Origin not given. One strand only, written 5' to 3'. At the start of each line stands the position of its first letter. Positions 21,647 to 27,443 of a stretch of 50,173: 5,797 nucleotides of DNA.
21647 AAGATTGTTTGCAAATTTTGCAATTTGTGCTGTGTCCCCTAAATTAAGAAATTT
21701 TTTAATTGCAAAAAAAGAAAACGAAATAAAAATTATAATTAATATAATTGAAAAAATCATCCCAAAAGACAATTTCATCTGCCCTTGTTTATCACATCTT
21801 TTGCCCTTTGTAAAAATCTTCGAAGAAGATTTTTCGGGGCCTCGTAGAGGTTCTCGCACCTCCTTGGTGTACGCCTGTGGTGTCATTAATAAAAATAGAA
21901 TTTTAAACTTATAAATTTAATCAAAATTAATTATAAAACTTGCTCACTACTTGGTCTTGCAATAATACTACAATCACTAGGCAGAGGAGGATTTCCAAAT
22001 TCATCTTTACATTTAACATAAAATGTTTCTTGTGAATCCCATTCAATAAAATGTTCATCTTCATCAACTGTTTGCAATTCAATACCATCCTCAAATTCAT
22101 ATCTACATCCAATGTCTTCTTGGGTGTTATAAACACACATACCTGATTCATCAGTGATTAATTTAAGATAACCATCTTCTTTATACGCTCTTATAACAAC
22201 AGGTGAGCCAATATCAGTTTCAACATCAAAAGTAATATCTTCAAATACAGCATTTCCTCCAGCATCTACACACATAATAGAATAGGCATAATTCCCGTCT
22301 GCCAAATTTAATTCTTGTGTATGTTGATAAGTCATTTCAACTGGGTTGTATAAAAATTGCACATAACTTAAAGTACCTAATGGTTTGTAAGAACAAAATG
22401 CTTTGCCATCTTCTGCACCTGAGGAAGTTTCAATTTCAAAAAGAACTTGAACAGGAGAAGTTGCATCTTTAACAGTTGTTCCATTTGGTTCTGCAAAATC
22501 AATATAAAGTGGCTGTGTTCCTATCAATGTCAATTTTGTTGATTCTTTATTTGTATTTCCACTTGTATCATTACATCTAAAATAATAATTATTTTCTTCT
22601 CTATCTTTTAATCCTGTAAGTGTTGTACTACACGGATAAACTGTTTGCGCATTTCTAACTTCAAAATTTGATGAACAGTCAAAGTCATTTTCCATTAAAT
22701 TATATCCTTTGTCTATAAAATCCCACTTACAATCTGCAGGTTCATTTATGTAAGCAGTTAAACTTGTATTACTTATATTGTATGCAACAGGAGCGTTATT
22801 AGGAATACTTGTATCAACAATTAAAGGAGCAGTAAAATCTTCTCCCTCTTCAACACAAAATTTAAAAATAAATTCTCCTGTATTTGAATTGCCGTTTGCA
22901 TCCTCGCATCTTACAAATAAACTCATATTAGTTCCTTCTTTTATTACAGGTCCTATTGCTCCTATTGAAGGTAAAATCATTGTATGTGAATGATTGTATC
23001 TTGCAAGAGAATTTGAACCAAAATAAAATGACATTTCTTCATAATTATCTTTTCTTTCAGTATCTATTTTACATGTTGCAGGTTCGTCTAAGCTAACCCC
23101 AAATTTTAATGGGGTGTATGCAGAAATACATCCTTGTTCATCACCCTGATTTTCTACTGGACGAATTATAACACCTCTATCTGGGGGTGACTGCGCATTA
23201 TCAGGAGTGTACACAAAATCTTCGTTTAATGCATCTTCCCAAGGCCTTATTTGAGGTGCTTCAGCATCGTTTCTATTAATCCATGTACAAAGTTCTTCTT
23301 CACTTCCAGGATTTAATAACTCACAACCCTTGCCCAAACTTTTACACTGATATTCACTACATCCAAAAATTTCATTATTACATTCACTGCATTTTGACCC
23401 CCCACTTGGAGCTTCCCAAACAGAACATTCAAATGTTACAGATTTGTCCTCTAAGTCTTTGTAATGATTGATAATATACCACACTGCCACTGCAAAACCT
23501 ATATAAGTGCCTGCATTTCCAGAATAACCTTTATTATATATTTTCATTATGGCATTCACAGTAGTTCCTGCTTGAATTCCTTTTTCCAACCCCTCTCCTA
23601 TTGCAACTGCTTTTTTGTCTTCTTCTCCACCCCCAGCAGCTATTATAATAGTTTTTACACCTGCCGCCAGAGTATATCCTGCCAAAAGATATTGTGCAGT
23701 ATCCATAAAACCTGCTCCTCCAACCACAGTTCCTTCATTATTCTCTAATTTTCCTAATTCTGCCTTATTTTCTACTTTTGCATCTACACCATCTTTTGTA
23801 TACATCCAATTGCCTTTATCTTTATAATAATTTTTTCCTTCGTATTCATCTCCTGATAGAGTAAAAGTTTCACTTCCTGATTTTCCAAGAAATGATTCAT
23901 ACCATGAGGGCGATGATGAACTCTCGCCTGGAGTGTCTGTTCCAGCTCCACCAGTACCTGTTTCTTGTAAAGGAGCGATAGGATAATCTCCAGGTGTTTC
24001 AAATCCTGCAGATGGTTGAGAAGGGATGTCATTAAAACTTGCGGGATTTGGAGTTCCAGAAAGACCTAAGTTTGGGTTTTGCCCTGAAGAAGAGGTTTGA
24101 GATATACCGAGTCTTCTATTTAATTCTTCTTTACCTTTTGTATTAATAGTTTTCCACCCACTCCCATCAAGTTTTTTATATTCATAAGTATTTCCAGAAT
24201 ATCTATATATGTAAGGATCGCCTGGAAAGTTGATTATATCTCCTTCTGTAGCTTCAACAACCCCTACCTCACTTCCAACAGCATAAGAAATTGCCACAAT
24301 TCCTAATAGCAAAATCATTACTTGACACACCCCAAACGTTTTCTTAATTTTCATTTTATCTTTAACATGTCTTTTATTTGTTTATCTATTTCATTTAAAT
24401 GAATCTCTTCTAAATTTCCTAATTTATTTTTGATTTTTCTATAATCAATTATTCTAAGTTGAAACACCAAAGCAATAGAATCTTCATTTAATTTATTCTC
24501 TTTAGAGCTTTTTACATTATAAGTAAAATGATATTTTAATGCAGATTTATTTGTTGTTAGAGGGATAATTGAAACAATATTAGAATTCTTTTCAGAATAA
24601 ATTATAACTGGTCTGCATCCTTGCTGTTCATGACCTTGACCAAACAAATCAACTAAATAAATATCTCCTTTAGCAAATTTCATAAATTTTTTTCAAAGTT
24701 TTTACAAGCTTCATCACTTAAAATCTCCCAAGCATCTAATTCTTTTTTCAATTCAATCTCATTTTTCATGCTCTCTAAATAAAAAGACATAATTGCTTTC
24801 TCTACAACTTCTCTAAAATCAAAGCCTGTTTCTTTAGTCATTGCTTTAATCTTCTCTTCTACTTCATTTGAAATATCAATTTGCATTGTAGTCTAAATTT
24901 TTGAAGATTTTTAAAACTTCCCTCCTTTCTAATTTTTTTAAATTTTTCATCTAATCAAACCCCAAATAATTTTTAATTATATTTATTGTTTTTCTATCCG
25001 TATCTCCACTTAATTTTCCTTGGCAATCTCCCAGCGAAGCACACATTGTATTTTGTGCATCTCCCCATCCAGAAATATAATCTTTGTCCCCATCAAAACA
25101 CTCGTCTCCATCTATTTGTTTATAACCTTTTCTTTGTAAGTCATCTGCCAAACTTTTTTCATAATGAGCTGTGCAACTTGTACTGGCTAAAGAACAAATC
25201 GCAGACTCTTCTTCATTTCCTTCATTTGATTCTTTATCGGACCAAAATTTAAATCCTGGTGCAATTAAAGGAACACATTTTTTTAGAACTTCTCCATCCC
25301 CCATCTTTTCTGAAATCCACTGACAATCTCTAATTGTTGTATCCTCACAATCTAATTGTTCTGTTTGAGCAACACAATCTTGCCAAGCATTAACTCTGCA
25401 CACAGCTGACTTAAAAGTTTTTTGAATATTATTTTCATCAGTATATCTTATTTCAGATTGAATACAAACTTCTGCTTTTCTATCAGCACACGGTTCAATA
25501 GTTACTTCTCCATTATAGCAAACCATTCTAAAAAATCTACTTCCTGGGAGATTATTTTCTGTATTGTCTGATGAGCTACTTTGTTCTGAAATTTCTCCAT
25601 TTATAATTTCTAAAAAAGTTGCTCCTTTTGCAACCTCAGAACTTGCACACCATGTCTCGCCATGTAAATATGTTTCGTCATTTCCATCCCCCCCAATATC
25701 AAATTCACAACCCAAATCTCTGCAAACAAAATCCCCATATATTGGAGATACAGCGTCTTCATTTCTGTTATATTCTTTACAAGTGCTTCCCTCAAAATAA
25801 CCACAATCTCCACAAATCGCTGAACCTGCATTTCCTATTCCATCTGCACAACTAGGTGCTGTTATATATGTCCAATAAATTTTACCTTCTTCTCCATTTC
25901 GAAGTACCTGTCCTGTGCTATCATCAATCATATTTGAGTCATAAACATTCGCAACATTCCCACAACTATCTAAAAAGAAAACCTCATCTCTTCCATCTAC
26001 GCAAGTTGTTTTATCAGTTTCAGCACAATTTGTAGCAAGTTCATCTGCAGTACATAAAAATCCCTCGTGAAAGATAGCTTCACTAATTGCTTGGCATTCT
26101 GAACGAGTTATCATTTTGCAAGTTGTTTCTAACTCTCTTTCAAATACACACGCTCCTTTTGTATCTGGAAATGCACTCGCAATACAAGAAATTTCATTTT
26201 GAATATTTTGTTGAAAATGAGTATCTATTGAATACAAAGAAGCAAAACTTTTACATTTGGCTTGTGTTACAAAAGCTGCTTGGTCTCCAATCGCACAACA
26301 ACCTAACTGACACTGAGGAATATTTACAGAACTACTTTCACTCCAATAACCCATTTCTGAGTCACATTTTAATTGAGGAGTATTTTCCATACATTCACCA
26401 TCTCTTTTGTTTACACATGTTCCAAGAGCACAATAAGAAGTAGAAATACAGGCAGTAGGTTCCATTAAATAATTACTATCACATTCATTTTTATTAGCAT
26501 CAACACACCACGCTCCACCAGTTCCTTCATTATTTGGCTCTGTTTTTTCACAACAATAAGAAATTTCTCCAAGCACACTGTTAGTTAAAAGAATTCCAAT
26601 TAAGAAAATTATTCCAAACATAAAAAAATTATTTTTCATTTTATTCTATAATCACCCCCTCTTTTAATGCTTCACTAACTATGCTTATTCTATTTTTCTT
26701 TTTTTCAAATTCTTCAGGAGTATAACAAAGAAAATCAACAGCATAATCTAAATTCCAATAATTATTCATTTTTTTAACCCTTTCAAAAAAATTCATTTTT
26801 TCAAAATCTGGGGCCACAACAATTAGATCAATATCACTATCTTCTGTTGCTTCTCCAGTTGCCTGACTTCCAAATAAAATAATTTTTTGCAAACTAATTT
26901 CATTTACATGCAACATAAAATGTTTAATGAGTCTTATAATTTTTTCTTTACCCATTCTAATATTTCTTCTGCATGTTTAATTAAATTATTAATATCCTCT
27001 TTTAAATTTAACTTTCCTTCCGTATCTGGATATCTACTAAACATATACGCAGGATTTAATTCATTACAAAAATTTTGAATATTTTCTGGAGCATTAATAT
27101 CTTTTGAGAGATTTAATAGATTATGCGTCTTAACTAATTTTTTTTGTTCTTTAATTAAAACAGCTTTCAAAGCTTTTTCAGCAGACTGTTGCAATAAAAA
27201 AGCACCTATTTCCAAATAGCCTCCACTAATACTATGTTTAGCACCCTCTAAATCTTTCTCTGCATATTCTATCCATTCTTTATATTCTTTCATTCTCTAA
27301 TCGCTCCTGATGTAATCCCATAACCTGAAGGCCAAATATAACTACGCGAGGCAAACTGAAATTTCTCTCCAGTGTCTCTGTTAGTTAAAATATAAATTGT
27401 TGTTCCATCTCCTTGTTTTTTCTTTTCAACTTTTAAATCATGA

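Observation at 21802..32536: G+C-rich structured repeat (family 2) lying on the 5' ends of three locus genes, read in different frames, with compensatory hairpin changes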

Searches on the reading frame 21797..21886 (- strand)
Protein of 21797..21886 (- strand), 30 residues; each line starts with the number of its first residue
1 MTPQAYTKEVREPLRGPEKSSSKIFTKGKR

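Call 54: search_protein_representatives(protein=window:21797-21886:-)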
Query: 30 residues. Proteins with E-value up to 0.001 (for the whole library): 3; up to 1e-10: 0; up to 1e-30: 0. The best 3 are listed.
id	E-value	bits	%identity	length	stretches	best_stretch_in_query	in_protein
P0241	7.5e-05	36.9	41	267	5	4-30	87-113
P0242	1.8e-04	35.7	81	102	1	3-29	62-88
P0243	4.8e-04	34.5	62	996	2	2-28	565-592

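Call 56: search_protein_families(library=ncbifam, proteins=[window:21797-21886:-], max_evalue=10)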
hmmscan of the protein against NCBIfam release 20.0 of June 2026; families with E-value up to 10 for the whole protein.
seq(30 aa): 0 families

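Call 57: search_protein_families(library=pfam, proteins=[window:21797-21886:-], max_evalue=10)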
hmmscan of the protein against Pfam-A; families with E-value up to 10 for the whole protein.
seq(30 aa): 0 families

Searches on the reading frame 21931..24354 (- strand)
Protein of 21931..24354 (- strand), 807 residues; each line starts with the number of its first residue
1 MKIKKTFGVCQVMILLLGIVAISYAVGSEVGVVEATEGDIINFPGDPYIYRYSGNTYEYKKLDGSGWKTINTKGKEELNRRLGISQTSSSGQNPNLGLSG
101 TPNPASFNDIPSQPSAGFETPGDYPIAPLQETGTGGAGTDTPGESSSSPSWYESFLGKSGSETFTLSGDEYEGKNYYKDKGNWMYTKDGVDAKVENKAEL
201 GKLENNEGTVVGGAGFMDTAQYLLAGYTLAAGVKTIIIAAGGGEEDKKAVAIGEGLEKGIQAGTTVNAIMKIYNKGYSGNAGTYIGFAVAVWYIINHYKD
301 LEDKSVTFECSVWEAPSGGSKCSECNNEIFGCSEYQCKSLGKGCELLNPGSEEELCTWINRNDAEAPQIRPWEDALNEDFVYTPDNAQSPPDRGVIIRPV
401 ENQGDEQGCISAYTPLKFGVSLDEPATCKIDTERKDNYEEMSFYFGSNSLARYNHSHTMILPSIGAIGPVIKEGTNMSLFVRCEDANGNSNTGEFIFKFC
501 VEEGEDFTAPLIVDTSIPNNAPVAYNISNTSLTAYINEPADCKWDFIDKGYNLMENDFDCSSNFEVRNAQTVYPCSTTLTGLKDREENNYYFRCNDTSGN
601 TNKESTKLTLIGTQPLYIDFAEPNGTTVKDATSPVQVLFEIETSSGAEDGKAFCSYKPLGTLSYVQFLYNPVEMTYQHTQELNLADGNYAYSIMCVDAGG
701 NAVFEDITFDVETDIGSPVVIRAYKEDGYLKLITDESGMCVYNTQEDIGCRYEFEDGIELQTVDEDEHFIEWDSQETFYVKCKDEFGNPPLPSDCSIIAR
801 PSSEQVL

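Call 20: search_protein_families(library=pfam, proteins=[window:21931-24354:-], max_evalue=0.01)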
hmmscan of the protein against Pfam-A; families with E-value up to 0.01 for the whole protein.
window:21931-24354:- (807 aa): 1 family
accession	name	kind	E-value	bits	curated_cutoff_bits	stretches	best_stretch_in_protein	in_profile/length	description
PF19077.6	Big_13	-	0.0035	18.2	27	0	676-712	64-101/102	Bacterial Ig-like domain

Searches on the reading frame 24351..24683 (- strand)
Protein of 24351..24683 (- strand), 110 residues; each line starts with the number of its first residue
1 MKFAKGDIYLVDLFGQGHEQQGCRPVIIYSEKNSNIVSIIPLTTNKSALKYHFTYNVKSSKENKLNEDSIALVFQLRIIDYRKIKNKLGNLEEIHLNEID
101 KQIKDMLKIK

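Call 90: search_protein_families(library=pfam, proteins=[window:24351-24683:-], max_evalue=0.001)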
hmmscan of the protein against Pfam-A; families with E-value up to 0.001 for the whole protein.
window:24351-24683:- (110 aa): 1 family
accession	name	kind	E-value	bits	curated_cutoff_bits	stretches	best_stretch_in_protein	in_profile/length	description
PF02452.23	PemK_toxin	-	3.6e-20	72.6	23.1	1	5-107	2-109/109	PemK-like, MazF-like toxin of type II toxin-antitoxin system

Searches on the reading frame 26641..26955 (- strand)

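Call 90: search_protein_families(library=pfam, proteins=[window:26641-26955:-], max_evalue=0.001)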
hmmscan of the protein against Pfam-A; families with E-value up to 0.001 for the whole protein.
window:26641-26955:- (104 aa): 3 families
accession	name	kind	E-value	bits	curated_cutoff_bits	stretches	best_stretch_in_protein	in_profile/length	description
PF01909.29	NTP_transf_2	-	1.3e-13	51.6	21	1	22-96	14-90/93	Nucleotidyltransferase domain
PF18765.7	Polbeta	-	3.2e-10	40.5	26.9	1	20-84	11-74/93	Polymerase beta, Nucleotidyltransferase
PF22600.2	MTPAP-like_central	-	4.2e-05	24.1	27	1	17-81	34-71/139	Poly(A) RNA polymerase, mitochondrial-like, central palm domain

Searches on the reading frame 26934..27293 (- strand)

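Call 90: search_protein_families(library=pfam, proteins=[window:26934-27293:-], max_evalue=0.001)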
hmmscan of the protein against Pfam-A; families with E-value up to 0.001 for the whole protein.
window:26934-27293:- (119 aa): 1 family
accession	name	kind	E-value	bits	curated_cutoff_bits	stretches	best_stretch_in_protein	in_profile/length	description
PF05168.19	HEPN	-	1.6e-28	99.7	22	1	4-117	1-116/117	HEPN domain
